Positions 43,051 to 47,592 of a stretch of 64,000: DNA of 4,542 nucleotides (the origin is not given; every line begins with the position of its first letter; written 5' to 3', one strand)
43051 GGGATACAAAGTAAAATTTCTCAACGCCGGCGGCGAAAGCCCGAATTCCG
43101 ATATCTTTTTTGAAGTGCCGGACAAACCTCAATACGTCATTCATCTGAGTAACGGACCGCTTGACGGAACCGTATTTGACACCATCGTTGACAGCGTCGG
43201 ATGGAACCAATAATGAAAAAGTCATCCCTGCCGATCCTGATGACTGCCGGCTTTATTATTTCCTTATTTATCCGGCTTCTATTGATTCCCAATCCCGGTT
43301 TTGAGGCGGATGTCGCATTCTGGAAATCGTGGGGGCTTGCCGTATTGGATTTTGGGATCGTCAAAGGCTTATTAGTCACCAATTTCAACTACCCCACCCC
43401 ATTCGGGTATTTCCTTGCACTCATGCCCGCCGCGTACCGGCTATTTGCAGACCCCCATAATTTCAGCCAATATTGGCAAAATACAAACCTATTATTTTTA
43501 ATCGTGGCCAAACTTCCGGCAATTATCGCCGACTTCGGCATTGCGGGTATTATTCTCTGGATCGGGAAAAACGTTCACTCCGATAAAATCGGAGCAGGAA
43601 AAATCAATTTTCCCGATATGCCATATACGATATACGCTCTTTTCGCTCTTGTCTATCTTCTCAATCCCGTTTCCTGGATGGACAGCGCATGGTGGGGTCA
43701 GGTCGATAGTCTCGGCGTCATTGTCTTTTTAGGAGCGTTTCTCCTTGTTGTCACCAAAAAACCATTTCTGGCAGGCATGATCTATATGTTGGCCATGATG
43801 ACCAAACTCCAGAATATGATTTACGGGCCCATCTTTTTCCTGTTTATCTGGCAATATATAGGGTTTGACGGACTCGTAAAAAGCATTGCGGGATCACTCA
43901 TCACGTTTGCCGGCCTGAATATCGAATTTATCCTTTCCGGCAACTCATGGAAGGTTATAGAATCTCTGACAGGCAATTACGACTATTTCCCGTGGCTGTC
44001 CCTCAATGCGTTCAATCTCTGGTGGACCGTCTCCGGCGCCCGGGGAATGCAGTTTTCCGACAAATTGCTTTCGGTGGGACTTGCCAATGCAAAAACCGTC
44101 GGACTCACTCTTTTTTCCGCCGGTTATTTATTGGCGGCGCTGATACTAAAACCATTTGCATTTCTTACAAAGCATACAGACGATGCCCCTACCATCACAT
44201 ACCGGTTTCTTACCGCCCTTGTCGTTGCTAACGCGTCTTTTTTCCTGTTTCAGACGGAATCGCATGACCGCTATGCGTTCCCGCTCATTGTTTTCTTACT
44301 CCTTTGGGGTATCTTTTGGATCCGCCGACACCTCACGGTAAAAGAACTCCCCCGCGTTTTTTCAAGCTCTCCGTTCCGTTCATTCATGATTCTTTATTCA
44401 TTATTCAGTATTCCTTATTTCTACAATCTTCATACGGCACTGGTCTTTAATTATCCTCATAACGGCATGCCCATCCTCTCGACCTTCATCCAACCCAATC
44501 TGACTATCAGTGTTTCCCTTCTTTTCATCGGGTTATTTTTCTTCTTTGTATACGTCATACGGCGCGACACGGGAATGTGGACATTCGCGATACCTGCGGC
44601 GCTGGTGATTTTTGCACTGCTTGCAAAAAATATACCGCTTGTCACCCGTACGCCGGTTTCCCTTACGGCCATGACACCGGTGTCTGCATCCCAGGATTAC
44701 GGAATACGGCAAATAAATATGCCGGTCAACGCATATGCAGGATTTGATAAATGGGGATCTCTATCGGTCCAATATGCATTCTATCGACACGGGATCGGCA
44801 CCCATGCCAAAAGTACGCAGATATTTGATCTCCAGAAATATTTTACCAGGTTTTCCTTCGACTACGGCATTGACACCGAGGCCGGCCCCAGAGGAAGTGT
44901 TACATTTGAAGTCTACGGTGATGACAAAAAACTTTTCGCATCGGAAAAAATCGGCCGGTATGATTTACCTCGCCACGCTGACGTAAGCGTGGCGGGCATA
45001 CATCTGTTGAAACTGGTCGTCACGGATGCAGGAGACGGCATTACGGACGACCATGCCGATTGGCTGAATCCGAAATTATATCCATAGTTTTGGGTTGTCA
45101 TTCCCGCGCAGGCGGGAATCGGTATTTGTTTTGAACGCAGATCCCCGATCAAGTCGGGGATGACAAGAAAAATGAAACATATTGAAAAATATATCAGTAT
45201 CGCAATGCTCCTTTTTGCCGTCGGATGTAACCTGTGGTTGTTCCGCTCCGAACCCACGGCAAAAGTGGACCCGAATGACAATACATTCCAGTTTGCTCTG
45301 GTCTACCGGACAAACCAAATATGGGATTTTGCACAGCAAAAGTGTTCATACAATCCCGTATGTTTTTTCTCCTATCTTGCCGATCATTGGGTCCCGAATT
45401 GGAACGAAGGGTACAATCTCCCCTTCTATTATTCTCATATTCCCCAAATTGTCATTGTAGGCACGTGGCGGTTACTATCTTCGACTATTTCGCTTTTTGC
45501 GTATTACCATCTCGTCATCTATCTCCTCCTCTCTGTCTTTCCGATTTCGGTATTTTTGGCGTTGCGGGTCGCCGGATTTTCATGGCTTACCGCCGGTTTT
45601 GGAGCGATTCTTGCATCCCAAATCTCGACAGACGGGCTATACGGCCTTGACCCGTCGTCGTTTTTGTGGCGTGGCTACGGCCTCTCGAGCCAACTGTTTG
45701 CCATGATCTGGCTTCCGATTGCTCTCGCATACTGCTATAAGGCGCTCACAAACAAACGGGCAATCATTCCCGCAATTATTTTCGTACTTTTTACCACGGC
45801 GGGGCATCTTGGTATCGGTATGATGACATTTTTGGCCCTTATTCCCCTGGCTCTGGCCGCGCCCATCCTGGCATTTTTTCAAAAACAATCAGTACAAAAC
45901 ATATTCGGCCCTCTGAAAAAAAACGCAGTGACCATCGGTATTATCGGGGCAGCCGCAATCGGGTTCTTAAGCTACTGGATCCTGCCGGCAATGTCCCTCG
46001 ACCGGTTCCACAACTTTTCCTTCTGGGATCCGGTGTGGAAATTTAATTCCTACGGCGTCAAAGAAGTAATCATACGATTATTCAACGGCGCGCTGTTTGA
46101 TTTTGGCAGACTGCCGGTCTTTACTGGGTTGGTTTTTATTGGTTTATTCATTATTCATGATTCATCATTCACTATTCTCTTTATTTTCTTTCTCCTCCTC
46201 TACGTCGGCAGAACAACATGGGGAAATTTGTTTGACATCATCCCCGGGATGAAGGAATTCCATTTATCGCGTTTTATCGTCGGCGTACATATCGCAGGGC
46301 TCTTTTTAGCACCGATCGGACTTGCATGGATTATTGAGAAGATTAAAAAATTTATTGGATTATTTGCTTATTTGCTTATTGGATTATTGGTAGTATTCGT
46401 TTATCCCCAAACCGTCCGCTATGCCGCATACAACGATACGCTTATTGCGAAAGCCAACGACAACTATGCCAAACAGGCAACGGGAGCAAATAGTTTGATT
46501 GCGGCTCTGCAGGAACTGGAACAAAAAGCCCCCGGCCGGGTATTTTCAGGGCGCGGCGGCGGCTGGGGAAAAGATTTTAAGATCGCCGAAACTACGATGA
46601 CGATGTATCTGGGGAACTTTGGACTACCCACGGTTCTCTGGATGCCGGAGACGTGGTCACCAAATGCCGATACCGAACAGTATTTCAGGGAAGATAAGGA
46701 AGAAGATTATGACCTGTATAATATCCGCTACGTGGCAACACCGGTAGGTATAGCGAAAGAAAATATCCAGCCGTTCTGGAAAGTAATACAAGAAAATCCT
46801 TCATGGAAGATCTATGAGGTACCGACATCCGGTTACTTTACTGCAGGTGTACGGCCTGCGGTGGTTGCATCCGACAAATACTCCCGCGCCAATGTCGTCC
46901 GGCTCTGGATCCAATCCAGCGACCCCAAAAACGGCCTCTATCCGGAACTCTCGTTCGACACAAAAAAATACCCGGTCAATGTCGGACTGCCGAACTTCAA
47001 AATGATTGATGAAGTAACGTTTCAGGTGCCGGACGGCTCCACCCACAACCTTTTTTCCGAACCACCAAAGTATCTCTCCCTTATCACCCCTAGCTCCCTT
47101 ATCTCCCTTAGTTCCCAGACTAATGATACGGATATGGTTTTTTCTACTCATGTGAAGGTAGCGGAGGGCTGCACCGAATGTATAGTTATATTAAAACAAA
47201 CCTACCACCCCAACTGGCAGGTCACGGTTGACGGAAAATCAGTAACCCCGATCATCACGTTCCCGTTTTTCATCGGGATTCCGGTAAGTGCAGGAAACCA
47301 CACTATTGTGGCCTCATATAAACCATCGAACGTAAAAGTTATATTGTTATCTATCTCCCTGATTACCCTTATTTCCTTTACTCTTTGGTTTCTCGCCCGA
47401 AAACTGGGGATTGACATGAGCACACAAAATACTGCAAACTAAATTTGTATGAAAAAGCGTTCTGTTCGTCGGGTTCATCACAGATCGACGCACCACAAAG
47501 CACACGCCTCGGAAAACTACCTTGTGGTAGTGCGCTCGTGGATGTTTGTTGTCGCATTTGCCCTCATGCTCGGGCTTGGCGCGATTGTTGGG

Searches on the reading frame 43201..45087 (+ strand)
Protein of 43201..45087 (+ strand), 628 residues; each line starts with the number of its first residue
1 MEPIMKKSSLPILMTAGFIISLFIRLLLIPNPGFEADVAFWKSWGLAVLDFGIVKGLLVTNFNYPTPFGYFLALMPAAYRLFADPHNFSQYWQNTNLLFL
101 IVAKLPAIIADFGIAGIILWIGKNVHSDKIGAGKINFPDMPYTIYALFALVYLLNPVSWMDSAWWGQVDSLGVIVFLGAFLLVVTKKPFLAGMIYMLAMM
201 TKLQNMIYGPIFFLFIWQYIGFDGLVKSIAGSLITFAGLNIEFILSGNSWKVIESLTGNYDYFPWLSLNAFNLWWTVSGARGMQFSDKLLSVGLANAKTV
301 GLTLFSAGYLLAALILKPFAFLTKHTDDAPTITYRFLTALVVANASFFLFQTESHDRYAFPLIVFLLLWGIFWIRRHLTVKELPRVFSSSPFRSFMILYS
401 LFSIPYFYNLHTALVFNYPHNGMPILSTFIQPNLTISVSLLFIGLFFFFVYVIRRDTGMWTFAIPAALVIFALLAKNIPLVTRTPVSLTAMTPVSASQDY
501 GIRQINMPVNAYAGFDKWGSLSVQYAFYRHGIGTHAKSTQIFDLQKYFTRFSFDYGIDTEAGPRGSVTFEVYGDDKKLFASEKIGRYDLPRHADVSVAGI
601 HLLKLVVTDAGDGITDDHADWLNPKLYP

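Call 8: search_protein_families(library=pfam, proteins=[window:43201-45087:+], max_evalue=0.01)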
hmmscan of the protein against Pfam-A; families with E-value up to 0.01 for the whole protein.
window:43201-45087:+ (628 aa): 1 family
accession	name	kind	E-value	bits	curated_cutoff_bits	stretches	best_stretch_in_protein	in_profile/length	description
PF08305.17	NPCBM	-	2e-32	112.5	23.9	1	487-626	4-136/137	NPCBM/NEW2 domain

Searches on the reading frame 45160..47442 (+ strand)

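Call 8: search_protein_families(library=pfam, proteins=[window:45160-47442:+], max_evalue=0.01)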
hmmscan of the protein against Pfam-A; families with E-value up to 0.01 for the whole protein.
window:45160-47442:+ (760 aa): 1 family
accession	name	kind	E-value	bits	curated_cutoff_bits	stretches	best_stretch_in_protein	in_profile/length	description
PF09586.16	YfhO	-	7.5e-07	28.3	28.5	1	682-729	785-832/835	Bacterial membrane protein YfhO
